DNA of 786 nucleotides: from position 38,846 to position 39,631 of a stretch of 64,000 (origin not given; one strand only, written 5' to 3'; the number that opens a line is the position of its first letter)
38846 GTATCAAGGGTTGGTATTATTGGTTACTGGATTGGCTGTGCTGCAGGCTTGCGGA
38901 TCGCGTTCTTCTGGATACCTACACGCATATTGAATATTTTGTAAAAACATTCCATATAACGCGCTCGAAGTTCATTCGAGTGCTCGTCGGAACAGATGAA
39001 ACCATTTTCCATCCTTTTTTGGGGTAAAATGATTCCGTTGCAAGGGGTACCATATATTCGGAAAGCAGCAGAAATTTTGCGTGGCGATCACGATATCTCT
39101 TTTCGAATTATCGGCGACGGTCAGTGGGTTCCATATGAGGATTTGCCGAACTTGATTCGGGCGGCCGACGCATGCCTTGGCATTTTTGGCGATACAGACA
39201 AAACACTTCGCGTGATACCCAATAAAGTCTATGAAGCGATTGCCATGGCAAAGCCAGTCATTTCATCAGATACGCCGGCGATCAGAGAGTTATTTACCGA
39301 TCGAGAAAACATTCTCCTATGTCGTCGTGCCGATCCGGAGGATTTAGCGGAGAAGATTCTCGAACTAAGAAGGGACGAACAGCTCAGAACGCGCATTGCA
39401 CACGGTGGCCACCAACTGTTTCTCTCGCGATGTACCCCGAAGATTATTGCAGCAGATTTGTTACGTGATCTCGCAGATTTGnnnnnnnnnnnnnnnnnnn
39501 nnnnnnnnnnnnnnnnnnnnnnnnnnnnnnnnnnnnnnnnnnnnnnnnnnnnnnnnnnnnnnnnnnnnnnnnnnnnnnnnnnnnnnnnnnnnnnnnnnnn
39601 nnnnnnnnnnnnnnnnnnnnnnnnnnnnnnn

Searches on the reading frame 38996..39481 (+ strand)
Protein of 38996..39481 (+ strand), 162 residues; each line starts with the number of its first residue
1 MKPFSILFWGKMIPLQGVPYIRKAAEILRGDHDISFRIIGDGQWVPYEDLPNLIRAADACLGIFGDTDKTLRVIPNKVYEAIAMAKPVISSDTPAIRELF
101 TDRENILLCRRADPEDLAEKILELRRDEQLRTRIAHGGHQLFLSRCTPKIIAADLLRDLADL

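Call 18: find_homologous_proteins(query=window:38996-39481:+, max_evalue=1e-10)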
Query window:38996-39481:+ (162 aa): 78 proteins with E <= 1e-10 among 210 candidates.
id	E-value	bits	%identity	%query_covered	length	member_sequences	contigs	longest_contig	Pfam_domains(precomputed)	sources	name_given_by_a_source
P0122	3.9e-94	331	100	93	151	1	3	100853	PF00534.27,PF13524.13,PF13692.13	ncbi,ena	ncbi:MAG: glycosyltransferase [Patescibacteria group bacterium]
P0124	2.8e-63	231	71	96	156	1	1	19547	PF00534.27,PF13524.13,PF13692.13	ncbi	-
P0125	2.3e-60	221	68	96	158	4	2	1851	PF00534.27,PF13524.13,PF13692.13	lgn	-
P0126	2.6e-60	221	68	98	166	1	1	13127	PF00534.27,PF13524.13,PF13692.13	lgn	-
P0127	4.3e-58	214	65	94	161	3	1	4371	PF00534.27,PF13524.13,PF13692.13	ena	-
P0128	1.3e-57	212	66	96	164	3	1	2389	PF00534.27,PF13524.13,PF13692.13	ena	-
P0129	6.3e-57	210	65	96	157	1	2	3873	PF00534.27,PF13524.13,PF13692.13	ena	-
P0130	8.0e-56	206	65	98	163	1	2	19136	PF00534.27,PF13524.13,PF13692.13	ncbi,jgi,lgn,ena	-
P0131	8.5e-56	206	59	96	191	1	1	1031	PF00534.27,PF13524.13,PF13692.13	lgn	-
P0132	4.2e-55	204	63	98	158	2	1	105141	PF00534.27,PF13524.13,PF13692.13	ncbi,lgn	ncbi:MAG: glycosyltransferase family 4 protein [Patescibacteria group bacterium]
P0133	2.3e-54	202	68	93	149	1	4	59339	PF00534.27,PF13524.13,PF13692.13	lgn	-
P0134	2.4e-54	202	58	96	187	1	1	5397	PF00534.27,PF13524.13,PF13692.13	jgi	-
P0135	4.4e-54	201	57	96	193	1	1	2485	PF00534.27,PF13524.13,PF13692.13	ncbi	-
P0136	6.8e-54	200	63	91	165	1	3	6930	PF00534.27,PF13524.13,PF13692.13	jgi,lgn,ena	-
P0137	1.6e-52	196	56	96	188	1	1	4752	PF00534.27,PF13524.13,PF13692.13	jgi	jgi:glycosyltransferase involved in cell wall biosynthesis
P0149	7.5e-50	187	53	98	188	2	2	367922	PF00534.27,PF13524.13,PF13692.13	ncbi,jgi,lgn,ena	ncbi:MAG: glycosyltransferase [Patescibacteria group bacterium]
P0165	2.5e-39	153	48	94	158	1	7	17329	PF00534.27,PF13524.13,PF13692.13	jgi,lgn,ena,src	-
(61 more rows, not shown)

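Call 19: find_encoding_contigs(protein=P0124, flank=6000, max_places=2)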
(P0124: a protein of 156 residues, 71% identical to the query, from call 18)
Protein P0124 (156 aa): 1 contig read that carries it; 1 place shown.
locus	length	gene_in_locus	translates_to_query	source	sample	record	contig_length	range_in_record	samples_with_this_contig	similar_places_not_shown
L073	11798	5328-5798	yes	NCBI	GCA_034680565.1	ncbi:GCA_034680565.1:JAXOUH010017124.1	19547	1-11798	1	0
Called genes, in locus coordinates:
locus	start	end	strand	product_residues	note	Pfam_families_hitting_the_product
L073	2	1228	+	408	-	?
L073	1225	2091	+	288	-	PF02388:FemAB (weak), PF04339:FemAB_like (weak), PF13480:Acetyltransf_6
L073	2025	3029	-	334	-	-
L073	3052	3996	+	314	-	PF13439:Glyco_transf_4, PF00534:Glycos_transf_1 (faint), PF13692:Glyco_trans_1_4 (faint)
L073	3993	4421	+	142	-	-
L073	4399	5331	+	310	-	PF01370:Epimerase, PF04321:RmlD_sub_bind, PF01073:3Beta_HSD, PF07993:NAD_binding_4 (faint), PF16363:GDP_Man_Dehyd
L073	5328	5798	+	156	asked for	PF13692:Glyco_trans_1_4, PF13524:Glyco_trans_1_2, PF00534:Glycos_transf_1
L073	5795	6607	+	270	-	PF13640:2OG-FeII_Oxy_3, PF13661:2OG-FeII_Oxy_4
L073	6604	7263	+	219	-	PF13489:Methyltransf_23, PF07021:MetW, PF05175:MTS, PF06325:PrmA, PF13649:Methyltransf_25, PF13847:Methyltransf_31, PF08241:Methyltransf_11, PF08242:Methyltransf_12, +2 more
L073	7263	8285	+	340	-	PF00534:Glycos_transf_1, PF13692:Glyco_trans_1_4 (weak), PF13524:Glyco_trans_1_2 (weak)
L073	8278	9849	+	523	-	PF00535:Glycos_transf_2, PF10111:Glyco_tranf_2_2, PF13641:Glyco_tranf_2_3, PF13578:Methyltransf_24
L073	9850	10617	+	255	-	PF05175:MTS, PF01209:Ubie_methyltran, PF13489:Methyltransf_23, PF02086:MethyltransfD12 (weak), PF13847:Methyltransf_31, PF08241:Methyltransf_11, PF08242:Methyltransf_12, PF13649:Methyltransf_25, +1 more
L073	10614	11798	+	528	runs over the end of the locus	-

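Call 20: find_encoding_contigs(protein=P0132, flank=6000, max_places=2)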
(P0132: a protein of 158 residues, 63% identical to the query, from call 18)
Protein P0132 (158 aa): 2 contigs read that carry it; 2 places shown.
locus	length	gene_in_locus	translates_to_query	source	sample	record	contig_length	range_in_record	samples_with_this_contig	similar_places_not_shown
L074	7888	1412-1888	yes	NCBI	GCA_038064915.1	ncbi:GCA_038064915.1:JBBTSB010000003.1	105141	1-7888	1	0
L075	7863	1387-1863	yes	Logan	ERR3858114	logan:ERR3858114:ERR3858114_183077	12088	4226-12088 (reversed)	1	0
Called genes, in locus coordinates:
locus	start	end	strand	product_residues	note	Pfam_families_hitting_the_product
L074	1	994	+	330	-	PF00078:RVT_1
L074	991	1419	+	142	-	-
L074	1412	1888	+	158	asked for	PF13524:Glyco_trans_1_2, PF13692:Glyco_trans_1_4, PF00534:Glycos_transf_1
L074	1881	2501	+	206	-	PF13489:Methyltransf_23, PF07021:MetW (weak), PF13847:Methyltransf_31, PF08241:Methyltransf_11, PF08242:Methyltransf_12, PF13649:Methyltransf_25 (weak)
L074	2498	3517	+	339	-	PF00534:Glycos_transf_1, PF13692:Glyco_trans_1_4 (weak), PF13524:Glyco_trans_1_2 (weak)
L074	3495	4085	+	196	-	PF01073:3Beta_HSD (faint), PF01370:Epimerase, PF04321:RmlD_sub_bind, PF07993:NAD_binding_4 (faint), PF16363:GDP_Man_Dehyd (weak)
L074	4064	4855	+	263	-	PF00535:Glycos_transf_2, PF10111:Glyco_tranf_2_2, PF13641:Glyco_tranf_2_3 (faint), PF00535:Glycos_transf_2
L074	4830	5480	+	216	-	PF13489:Methyltransf_23, PF01209:Ubie_methyltran, PF08241:Methyltransf_11, PF08242:Methyltransf_12 (faint), PF13649:Methyltransf_25, PF07021:MetW (weak), PF13847:Methyltransf_31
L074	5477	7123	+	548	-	-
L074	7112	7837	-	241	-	-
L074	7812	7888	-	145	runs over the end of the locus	PF01467:CTP_transf_like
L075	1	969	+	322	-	?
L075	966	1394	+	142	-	-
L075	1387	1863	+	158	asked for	PF13524:Glyco_trans_1_2, PF13692:Glyco_trans_1_4, PF00534:Glycos_transf_1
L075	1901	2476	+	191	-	PF07021:MetW (weak), PF13489:Methyltransf_23, PF13847:Methyltransf_31, PF08241:Methyltransf_11, PF08242:Methyltransf_12, PF13649:Methyltransf_25 (weak)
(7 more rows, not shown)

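Call 21: find_encoding_contigs(protein=P0133, flank=6000, max_places=2)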
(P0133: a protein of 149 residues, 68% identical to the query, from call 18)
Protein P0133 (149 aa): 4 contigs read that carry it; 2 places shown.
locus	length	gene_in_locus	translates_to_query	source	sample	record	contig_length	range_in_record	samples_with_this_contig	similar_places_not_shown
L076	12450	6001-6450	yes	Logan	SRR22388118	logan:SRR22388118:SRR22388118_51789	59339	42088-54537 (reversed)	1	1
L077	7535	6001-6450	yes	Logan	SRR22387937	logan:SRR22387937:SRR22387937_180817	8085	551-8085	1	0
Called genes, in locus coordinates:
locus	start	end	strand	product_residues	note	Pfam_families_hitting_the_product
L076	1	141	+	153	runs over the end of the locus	PF06610:AlaE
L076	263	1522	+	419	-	PF08421:Methyltransf_13, PF13489:Methyltransf_23, PF08484:Methyltransf_14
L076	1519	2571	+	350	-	PF01041:DegT_DnrJ_EryC1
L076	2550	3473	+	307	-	-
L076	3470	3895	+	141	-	-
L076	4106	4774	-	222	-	PF00293:NUDIX (weak)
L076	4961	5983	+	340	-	PF01073:3Beta_HSD, PF01370:Epimerase, PF02719:Polysacc_synt_2, PF04321:RmlD_sub_bind, PF13460:NAD_binding_10 (weak), PF16363:GDP_Man_Dehyd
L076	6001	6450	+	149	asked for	PF13524:Glyco_trans_1_2, PF13692:Glyco_trans_1_4, PF00534:Glycos_transf_1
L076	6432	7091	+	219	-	PF05401:NodS (faint), PF13489:Methyltransf_23, PF05175:MTS, PF07021:MetW, PF13847:Methyltransf_31, PF08241:Methyltransf_11, PF08242:Methyltransf_12, PF13649:Methyltransf_25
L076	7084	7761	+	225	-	PF04765:TOD1_MUCI70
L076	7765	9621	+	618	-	PF13522:GATase_6, PF13537:GATase_7, PF12481:DUF3700 (weak), PF00733:Asn_synthase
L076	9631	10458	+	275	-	PF00535:Glycos_transf_2, PF10111:Glyco_tranf_2_2, PF00535:Glycos_transf_2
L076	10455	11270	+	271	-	PF13489:Methyltransf_23, PF06325:PrmA, PF08003:Methyltransf_9, PF08241:Methyltransf_11, PF08242:Methyltransf_12, PF13649:Methyltransf_25, PF13847:Methyltransf_31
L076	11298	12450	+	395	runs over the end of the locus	PF00657:Lipase_GDSL (faint), PF13472:Lipase_GDSL_2 (weak)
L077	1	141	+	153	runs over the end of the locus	PF06610:AlaE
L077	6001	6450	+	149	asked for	PF13524:Glyco_trans_1_2, PF13692:Glyco_trans_1_4, PF00534:Glycos_transf_1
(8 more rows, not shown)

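Call 25: find_encoding_contigs(protein=P0130, flank=5000, max_places=2)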
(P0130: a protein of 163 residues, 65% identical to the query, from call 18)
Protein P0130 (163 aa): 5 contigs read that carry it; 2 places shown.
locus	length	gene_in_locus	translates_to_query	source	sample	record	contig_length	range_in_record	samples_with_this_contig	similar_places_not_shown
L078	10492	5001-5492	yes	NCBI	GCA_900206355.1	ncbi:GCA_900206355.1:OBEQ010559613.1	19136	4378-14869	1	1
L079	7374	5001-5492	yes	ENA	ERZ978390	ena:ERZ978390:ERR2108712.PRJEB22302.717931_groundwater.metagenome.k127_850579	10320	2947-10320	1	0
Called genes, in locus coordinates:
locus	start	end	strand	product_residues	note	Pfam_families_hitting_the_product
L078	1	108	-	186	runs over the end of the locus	-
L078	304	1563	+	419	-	PF08421:Methyltransf_13, PF13489:Methyltransf_23, PF08242:Methyltransf_12 (weak), PF08484:Methyltransf_14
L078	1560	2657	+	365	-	PF01041:DegT_DnrJ_EryC1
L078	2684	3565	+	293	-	-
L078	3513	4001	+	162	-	-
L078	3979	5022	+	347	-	PF01073:3Beta_HSD, PF01370:Epimerase, PF02719:Polysacc_synt_2, PF04321:RmlD_sub_bind, PF16363:GDP_Man_Dehyd, PF13460:NAD_binding_10 (weak)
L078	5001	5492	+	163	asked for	PF13692:Glyco_trans_1_4, PF13524:Glyco_trans_1_2, PF00534:Glycos_transf_1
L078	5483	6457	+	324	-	-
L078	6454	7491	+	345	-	PF00534:Glycos_transf_1, PF13692:Glyco_trans_1_4, PF13524:Glyco_trans_1_2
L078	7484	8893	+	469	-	PF02366:PMT (weak), PF13231:PMT_2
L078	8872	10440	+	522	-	PF00535:Glycos_transf_2, PF10111:Glyco_tranf_2_2, PF00535:Glycos_transf_2, PF01209:Ubie_methyltran, PF13489:Methyltransf_23, PF08241:Methyltransf_11, PF08242:Methyltransf_12, PF13649:Methyltransf_25, +6 more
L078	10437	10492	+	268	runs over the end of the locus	PF01209:Ubie_methyltran, PF07021:MetW, PF13489:Methyltransf_23, PF13847:Methyltransf_31, PF08241:Methyltransf_11, PF08242:Methyltransf_12, PF13649:Methyltransf_25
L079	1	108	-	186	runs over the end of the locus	-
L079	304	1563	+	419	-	PF08421:Methyltransf_13, PF13489:Methyltransf_23, PF08242:Methyltransf_12 (weak), PF08484:Methyltransf_14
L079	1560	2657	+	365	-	PF01041:DegT_DnrJ_EryC1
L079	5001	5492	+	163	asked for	PF13692:Glyco_trans_1_4, PF13524:Glyco_trans_1_2, PF00534:Glycos_transf_1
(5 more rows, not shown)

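Call 26: find_encoding_contigs(protein=P0126, flank=5000, max_places=2)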
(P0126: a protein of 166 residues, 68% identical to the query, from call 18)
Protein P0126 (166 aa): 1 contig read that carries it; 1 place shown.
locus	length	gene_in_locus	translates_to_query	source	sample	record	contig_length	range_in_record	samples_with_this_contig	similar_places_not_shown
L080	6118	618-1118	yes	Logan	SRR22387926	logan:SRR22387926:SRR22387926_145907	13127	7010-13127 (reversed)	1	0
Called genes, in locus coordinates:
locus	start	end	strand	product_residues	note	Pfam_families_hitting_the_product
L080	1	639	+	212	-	?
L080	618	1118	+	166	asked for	PF13524:Glyco_trans_1_2, PF00534:Glycos_transf_1, PF13692:Glyco_trans_1_4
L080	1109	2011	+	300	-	-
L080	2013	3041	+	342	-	PF00534:Glycos_transf_1, PF13692:Glyco_trans_1_4 (weak), PF13524:Glyco_trans_1_2 (weak)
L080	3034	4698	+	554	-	PF00535:Glycos_transf_2, PF10111:Glyco_tranf_2_2, PF13641:Glyco_tranf_2_3, PF13578:Methyltransf_24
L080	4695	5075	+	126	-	PF05523:FdtA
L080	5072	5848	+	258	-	PF00535:Glycos_transf_2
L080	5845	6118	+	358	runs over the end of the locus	-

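Call 27: find_encoding_contigs(protein=P0149, flank=5000, max_places=2)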
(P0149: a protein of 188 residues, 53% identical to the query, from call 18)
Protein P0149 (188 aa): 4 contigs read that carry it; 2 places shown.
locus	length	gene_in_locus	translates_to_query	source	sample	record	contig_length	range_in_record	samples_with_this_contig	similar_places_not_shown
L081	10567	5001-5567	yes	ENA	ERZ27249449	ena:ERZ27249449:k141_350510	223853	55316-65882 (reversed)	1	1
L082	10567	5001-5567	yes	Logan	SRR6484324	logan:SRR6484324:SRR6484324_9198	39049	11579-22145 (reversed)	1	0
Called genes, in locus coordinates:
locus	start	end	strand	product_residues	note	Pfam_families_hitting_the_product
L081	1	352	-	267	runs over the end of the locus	PF01507:PAPS_reduct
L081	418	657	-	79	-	-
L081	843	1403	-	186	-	PF00293:NUDIX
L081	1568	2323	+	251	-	PF01522:Polysacc_deac_1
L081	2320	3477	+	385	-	PF13439:Glyco_transf_4 (weak), PF00534:Glycos_transf_1, PF13692:Glyco_trans_1_4, PF13524:Glyco_trans_1_2 (weak)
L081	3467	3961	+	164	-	-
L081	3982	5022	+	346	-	PF01073:3Beta_HSD, PF01370:Epimerase, PF02719:Polysacc_synt_2, PF04321:RmlD_sub_bind, PF07993:NAD_binding_4 (faint), PF16363:GDP_Man_Dehyd, PF13460:NAD_binding_10 (weak)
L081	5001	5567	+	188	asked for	PF00534:Glycos_transf_1, PF13692:Glyco_trans_1_4, PF13524:Glyco_trans_1_2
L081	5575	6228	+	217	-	PF05175:MTS (weak), PF13489:Methyltransf_23, PF06325:PrmA (weak), PF07021:MetW, PF13847:Methyltransf_31, PF08241:Methyltransf_11, PF08242:Methyltransf_12, PF13649:Methyltransf_25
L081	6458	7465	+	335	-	PF00534:Glycos_transf_1, PF13692:Glyco_trans_1_4, PF13524:Glyco_trans_1_2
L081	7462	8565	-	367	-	PF01041:DegT_DnrJ_EryC1, PF00266:Aminotran_5 (weak), PF01212:Beta_elim_lyase (faint)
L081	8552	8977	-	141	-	PF05523:FdtA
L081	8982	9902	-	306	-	-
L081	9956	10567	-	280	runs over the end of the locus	-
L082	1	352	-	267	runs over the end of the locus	PF01507:PAPS_reduct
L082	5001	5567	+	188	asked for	PF00534:Glycos_transf_1, PF13692:Glyco_trans_1_4, PF13524:Glyco_trans_1_2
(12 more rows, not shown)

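Call 48: find_encoding_contigs(protein=P0136, flank=4000, max_places=2)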
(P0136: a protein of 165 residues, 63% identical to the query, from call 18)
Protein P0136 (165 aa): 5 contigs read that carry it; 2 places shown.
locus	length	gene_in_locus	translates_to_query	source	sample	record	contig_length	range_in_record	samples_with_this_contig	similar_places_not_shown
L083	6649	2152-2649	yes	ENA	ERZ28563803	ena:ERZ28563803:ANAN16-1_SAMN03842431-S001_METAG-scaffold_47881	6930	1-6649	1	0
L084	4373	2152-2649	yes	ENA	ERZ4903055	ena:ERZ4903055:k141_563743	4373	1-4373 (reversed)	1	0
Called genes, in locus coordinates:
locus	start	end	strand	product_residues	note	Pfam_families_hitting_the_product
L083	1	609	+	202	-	?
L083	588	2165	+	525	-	-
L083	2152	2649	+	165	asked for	PF13524:Glyco_trans_1_2, PF13692:Glyco_trans_1_4, PF00534:Glycos_transf_1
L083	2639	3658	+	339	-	PF00534:Glycos_transf_1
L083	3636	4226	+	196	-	PF01073:3Beta_HSD (faint), PF01370:Epimerase, PF04321:RmlD_sub_bind (weak), PF07993:NAD_binding_4 (faint), PF16363:GDP_Man_Dehyd (weak)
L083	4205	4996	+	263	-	-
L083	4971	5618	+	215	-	PF13489:Methyltransf_23, PF08241:Methyltransf_11, PF13649:Methyltransf_25, PF01209:Ubie_methyltran (weak), PF07021:MetW (weak), PF13847:Methyltransf_31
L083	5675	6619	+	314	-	-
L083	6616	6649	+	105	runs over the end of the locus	?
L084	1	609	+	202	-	?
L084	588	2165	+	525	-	-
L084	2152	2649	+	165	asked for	PF13524:Glyco_trans_1_2, PF13692:Glyco_trans_1_4, PF00534:Glycos_transf_1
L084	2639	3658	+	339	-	PF00534:Glycos_transf_1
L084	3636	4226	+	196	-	PF01073:3Beta_HSD (faint), PF01370:Epimerase, PF04321:RmlD_sub_bind (weak), PF07993:NAD_binding_4 (faint), PF16363:GDP_Man_Dehyd (weak)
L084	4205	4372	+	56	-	?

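Call 49: find_encoding_contigs(protein=P0127, flank=4000, max_places=2)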
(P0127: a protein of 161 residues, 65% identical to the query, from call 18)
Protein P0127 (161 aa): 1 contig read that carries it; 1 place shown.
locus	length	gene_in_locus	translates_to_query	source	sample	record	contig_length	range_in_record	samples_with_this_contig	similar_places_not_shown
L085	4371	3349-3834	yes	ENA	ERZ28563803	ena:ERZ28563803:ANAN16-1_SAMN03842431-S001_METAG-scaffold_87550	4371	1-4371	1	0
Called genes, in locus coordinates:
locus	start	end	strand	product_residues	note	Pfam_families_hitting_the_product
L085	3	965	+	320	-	?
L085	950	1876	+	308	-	-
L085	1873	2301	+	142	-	-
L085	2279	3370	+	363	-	-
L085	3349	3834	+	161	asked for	PF13524:Glyco_trans_1_2, PF00534:Glycos_transf_1, PF13692:Glyco_trans_1_4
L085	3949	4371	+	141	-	?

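Call 50: find_encoding_contigs(protein=P0165, flank=4000, max_places=2)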
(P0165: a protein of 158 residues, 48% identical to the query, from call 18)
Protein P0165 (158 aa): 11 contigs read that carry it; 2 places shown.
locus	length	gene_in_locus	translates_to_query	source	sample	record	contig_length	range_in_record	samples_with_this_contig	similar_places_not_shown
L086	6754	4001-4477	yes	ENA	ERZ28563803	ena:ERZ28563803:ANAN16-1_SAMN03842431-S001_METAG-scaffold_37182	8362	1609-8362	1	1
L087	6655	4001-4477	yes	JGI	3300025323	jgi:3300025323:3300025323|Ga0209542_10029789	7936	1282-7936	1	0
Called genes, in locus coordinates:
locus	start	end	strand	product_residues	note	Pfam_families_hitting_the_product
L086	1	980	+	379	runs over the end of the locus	PF00534:Glycos_transf_1, PF13692:Glyco_trans_1_4, PF13524:Glyco_trans_1_2 (weak)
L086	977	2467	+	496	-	PF00534:Glycos_transf_1, PF13692:Glyco_trans_1_4, PF04138:GtrA_DPMS_TM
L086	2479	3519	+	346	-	PF00534:Glycos_transf_1, PF13692:Glyco_trans_1_4, PF13524:Glyco_trans_1_2 (weak)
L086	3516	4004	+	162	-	-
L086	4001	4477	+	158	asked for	PF13692:Glyco_trans_1_4, PF13524:Glyco_trans_1_2, PF00534:Glycos_transf_1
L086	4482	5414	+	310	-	-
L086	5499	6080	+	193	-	PF20803:PaaX_M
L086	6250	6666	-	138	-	-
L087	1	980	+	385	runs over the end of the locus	PF00534:Glycos_transf_1, PF13692:Glyco_trans_1_4, PF13524:Glyco_trans_1_2 (weak)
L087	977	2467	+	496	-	PF00534:Glycos_transf_1, PF13692:Glyco_trans_1_4, PF04138:GtrA_DPMS_TM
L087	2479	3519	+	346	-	PF00534:Glycos_transf_1, PF13692:Glyco_trans_1_4, PF13524:Glyco_trans_1_2 (weak)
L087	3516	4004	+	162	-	-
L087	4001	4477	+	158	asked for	PF13692:Glyco_trans_1_4, PF13524:Glyco_trans_1_2, PF00534:Glycos_transf_1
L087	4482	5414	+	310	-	-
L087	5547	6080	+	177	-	PF20803:PaaX_M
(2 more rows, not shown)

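Call 53: search_protein_families(library=ncbifam, proteins=[window:38996-39481:+], max_evalue=0.001)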
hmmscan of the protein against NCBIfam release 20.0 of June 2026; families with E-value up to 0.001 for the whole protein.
window:38996-39481:+ (162 aa): 11 families
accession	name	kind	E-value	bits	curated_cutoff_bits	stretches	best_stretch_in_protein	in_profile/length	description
NF041876.1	EPS_EpsE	equivalog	2.6e-09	36.8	400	1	78-142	312-376/389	exopolysaccharide biosynthesis GT4 family glycosyltransferase EpsE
NF038229.1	Glyco4_Geo_Pelo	equivalog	1.5e-08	34.1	400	1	45-155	226-329/338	GPMC system family 4 glycosyltransferase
TIGR03087.1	stp1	hypoth_equivalog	2.9e-06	26.7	316.65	1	72-145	309-380/397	TIGR03087 family PEP-CTERM/XrtA system glycosyltransferase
NF007640.0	PRK10307.1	subfamily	8.8e-06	24.9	276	0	46-159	292-404/411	WcaI family glycosyltransferase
TIGR04063.1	stp3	hypoth_equivalog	1.3e-05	24.2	442.05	1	72-139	305-372/397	TIGR04063 family PEP-CTERM/XrtA system glycosyltransferase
NF047684.1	TeichurnBiosyTuaC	equivalog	1.9e-05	23.8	550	1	74-136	302-363/391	teichuronic acid biosynthesis protein TuaC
TIGR04047.1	MSMEG_0565_glyc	hypoth_equivalog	0.00031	20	259.85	1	45-140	265-353/373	MSMEG_0565 family glycosyltransferase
NF038298.1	EPS_HpsO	equivalog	0.00031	19.6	575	1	78-157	305-382/388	hormogonium polysaccharide biosynthesis glycosyltransferase HpsO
TIGR03999.1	thiol_BshA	equivalog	0.00032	19.7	273.7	1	79-137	290-348/375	N-acetyl-alpha-D-glucosaminyl L-malate synthase BshA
TIGR03088.1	stp2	hypoth_equivalog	0.00033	19.8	409.05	1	72-138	283-349/374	TIGR03088 family PEP-CTERM/XrtA system glycosyltransferase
NF053787.1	GlcN_PG_synth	equivalog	0.00096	18.1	480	0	46-129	251-328/361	N-acetylglucosaminyl phosphatidylglycerol synthase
